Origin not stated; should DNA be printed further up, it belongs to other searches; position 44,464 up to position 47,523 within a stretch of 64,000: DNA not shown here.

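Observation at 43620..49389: Four-gene surface operon: OMP barrel, GT4, giant S/P-linker lipoprotein, secreted protein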

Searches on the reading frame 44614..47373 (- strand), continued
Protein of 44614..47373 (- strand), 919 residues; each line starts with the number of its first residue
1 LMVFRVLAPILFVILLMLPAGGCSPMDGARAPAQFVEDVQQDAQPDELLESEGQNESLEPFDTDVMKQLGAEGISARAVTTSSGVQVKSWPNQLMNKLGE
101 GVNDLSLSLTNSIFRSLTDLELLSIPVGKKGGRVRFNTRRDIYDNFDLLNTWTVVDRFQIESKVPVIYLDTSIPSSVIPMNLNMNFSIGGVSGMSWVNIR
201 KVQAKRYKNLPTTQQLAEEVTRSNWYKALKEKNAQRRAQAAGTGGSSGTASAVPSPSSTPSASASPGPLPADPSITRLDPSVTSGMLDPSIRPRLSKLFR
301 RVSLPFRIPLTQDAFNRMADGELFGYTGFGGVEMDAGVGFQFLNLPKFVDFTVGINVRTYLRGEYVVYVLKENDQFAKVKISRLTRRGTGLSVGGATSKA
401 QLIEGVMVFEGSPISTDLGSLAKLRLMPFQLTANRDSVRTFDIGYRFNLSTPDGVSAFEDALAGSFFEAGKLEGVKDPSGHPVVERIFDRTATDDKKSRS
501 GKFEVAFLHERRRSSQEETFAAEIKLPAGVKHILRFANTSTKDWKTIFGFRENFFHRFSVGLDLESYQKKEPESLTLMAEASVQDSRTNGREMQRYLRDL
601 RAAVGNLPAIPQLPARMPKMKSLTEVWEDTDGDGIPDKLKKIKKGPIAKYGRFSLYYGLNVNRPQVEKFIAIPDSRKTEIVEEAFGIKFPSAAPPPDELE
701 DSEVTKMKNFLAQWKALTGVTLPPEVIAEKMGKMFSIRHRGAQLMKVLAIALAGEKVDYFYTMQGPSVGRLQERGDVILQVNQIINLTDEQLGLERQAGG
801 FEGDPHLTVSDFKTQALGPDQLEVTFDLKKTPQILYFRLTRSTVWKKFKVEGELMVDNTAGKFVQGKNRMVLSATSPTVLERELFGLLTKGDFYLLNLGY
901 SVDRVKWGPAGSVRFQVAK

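Call 37: search_solved_structures(query=A3, max_evalue=1)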
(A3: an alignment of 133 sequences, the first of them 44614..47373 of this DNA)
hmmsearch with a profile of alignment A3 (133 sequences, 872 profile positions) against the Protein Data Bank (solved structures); distinct sequences matched with E-value up to 1: 1.
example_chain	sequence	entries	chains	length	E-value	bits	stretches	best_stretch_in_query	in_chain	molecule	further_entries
2jd9_A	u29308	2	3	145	0.36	11.8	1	772-823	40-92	YECBM32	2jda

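Call 39: search_protein_families(library=pfam, proteins=[P0036, P0040, P0045, P0048, P0061, P0080, P0175, P0177, P0139, P0170], max_evalue=0.1)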
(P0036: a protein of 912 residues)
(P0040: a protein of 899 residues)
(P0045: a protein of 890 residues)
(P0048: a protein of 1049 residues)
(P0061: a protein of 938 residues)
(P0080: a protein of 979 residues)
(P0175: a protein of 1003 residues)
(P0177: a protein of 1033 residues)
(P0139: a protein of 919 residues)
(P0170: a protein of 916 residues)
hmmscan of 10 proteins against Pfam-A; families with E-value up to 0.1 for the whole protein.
P0036 (912 aa): 0 families

P0040 (899 aa): 1 family
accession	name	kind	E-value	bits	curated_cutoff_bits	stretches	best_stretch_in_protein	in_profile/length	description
PF12081.13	GldM_1st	-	0.055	13.9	25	1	55-120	50-114/194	GldM N-terminal domain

P0045 (890 aa): 0 families

P0048 (1049 aa): 0 families

P0061 (938 aa): 0 families

P0080 (979 aa): 0 families

P0175 (1003 aa): 0 families

P0177 (1033 aa): 1 family
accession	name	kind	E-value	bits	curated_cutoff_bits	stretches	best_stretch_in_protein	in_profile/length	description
PF10209.14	DUF2340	-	0.014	16.2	25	1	375-447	34-109/120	Uncharacterized conserved protein (DUF2340)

P0139 (919 aa): 1 family
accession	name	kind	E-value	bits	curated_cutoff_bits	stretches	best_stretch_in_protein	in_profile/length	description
PF21209.4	Bac_rhamnosid-like_N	-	0.022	14.6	27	1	431-485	36-92/209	Alpha-rhamnosidase-like, bacteroidetes, N-terminal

P0170 (916 aa): 0 families

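Call 42: find_related_loci(query=A4, collection=genome_contigs, flank=6000)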
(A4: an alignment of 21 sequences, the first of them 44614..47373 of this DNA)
Query A4 (919 aa) in genome_contigs; peptide patterns used: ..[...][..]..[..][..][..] (x = any residue, [..] = any of these).
57 stretches matched a pattern; 30 encode a relative of the query (tblastn E <= 1e-3); 30 distinct loci.
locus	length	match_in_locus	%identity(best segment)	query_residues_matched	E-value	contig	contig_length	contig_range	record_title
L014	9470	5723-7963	28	85-916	2e-98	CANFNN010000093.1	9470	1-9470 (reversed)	MAG: Bacteriovoracaceae bacterium isolate Jr-11may16-232 genome assembly, contig: Jr-11may16-C14167, whole genome shotgu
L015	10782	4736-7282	27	89-917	4e-87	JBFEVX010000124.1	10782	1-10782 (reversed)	MAG: Bacteriovoracaceae bacterium isolate Mix_mud08.2021.06.43 k141_1825868_length_10782_cov_8.0000, whole genome shotgu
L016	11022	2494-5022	25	89-917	9e-86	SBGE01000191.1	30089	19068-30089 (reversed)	MAG: Deltaproteobacteria bacterium isolate M0603 scaffold_179_1, whole genome shotgun sequence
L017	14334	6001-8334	26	109-919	3e-85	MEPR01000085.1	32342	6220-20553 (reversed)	MAG: Bdellovibrionales bacterium GWB1_55_8 gwb1_scaffold_739, whole genome shotgun sequence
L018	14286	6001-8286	26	105-866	3e-80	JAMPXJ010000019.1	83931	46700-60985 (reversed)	MAG: Oligoflexia bacterium isolate R2F_R2FSRR_metabat.28 R2F_C127, whole genome shotgun sequence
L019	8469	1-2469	26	110-917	6e-80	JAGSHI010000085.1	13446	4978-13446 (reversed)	MAG: Bacteriovoracaceae bacterium isolate GY13CL_bin.21 k141_830854_length_13446_cov_11.8378, whole genome shotgun seque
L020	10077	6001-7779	28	286-916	7e-79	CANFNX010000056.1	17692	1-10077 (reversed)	MAG: Bacteriovoracaceae bacterium isolate Jr-14may18-141 genome assembly, contig: Jr-14may18-C4930, whole genome shotgun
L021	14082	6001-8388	27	85-917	9e-83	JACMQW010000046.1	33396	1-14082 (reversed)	MAG: Oligoflexia bacterium isolate LF-bin-469 FL-bin-469-contig-k141_1377610, whole genome shotgun sequence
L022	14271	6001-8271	25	87-866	3e-74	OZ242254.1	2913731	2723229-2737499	MAG: Bacteriovoracaceae bacterium isolate 68e2f424-43b8-4e30-b918-de1351dbd561 genome assembly, chromosome: 1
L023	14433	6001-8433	26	90-916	2e-84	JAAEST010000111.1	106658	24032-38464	MAG: Oligoflexia bacterium isolate Ust_19 UstG_CONTIG5048252, whole genome shotgun sequence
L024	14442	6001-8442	25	66-916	2e-68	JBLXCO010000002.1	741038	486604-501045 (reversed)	MAG: Bacteriovoracaceae bacterium isolate ES17-01 S17maxbin_out.001RE.5K@2, whole genome shotgun sequence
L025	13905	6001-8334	24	90-868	2e-65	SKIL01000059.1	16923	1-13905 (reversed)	MAG: Bacteriovoracaceae bacterium isolate CSBr16_61 CSBr16-2882, whole genome shotgun sequence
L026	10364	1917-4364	23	93-917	2e-65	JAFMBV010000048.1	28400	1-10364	MAG: Bacteriovoracaceae bacterium isolate CPBay_Spr15L08_3 NODE_885_length_28400_cov_5.455742, whole genome shotgun sequ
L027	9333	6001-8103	25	106-858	8e-65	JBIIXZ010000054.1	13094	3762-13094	MAG: Bdellovibrionia bacterium isolate ME2005-08-16_3300042507_group2_bin195 Rohwer_bin1130_scaffold_3570_c1, whole geno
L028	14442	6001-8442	25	86-916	2e-80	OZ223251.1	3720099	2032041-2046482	MAG: Bacteriovoracaceae bacterium isolate 56684ba0-df17-47c9-bcf5-ee076427a4fa genome assembly, chromosome: 1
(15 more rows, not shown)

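Call 70: find_encoding_contigs(protein=P0036, flank=8000, max_places=2)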
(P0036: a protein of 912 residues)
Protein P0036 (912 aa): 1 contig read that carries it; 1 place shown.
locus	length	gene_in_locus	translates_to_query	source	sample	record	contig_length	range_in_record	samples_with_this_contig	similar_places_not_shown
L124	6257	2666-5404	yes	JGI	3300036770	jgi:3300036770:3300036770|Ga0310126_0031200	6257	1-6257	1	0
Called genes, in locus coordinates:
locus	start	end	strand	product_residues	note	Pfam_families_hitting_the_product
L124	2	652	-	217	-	?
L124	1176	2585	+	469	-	PF13692:Glyco_trans_1_4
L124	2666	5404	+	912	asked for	-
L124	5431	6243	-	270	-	PF12768:Rax2 (faint), PF17164:DUF5122 (faint)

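Call 87: search_protein_families(library=pfam, alignment_id=A4, max_evalue=10)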
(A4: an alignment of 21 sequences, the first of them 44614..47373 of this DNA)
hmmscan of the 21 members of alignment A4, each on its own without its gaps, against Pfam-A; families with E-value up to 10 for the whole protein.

A. member 1, window:44614-47373:- (919 aa): 0 families

B. families by the number of members that match (of 21 scanned): 15 families
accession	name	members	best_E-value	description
PF14812.11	PBP1_TM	2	0.2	Transmembrane domain of transglycosylase PBP1 at N-terminal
PF08896.16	DUF1842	1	0.0018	Domain of unknown function (DUF1842)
PF24897.1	DUF7744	1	0.0099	Domain of unknown function (DUF7744)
PF09026.15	CENP-B_dimeris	1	0.013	Centromere protein B dimerisation domain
PF12081.13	GldM_1st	1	0.055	GldM N-terminal domain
PF05942.16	PaREP1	1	0.067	Archaeal PaREP1/PaREP8 family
PF05887.16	Trypan_PARP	1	0.17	Procyclic acidic repetitive protein (PARP)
PF01674.24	Lipase_2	1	0.19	Lipase (class 2)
PF16244.11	DUF4901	1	0.2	YcdB, YcdC repeated domain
PF10501.15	Ribosomal_L50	1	0.22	Ribosomal subunit 39S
PF13174.12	TPR_6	1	0.25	Tetratricopeptide repeat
PF22545.2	2CompARG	1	0.28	2-Component system ADP-ribose glycohydrolase domain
PF03641.19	Lysine_decarbox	1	0.32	Possible lysine decarboxylase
PF03286.19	Pox_Ag35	1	0.75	Pox virus Ag35 surface protein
PF07946.19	CCDC47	1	4.1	PAT complex subunit CCDC47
